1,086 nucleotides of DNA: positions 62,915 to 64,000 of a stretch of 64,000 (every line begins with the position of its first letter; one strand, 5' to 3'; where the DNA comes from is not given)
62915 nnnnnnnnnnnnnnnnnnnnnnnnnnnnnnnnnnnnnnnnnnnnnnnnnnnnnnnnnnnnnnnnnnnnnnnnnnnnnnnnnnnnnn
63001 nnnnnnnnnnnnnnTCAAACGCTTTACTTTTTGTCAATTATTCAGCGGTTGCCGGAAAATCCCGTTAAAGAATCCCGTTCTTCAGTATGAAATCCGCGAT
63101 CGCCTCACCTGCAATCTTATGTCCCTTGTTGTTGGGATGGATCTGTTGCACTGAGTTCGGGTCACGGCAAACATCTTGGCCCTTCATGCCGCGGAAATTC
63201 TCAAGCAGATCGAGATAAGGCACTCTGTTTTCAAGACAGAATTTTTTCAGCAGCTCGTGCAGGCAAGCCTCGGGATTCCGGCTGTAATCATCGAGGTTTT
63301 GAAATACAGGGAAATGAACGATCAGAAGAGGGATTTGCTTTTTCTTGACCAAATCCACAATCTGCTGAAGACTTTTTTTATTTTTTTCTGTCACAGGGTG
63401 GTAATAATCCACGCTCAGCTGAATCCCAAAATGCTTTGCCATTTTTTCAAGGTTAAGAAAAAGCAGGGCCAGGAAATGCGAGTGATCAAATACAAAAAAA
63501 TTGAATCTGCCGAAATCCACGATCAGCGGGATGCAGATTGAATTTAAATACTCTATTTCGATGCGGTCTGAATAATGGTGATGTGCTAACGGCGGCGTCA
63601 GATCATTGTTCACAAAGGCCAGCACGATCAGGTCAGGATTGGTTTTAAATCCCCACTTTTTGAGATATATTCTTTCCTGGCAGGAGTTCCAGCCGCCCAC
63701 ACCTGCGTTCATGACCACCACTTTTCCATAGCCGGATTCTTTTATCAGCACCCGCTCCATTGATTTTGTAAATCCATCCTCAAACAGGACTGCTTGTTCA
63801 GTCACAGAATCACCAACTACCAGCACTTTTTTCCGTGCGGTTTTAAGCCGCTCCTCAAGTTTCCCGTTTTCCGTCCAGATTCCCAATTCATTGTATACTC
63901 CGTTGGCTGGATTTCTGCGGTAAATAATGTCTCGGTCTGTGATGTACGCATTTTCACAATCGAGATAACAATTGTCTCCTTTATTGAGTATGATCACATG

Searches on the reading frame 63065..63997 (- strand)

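Call 63: search_protein_families(library=pfam, proteins=[window:63065-63997:-], max_evalue=0.001)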
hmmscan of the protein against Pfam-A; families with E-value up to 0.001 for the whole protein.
window:63065-63997:- (310 aa): 2 families
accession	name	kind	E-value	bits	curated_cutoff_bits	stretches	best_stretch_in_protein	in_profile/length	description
PF13472.12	Lipase_GDSL_2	-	1.5e-14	55.3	32.9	1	60-295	1-178/178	GDSL-like Lipase/Acylhydrolase family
PF00657.28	Lipase_GDSL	-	1.8e-06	28.7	23.6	1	58-300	1-208/208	GDSL-like Lipase/Acylhydrolase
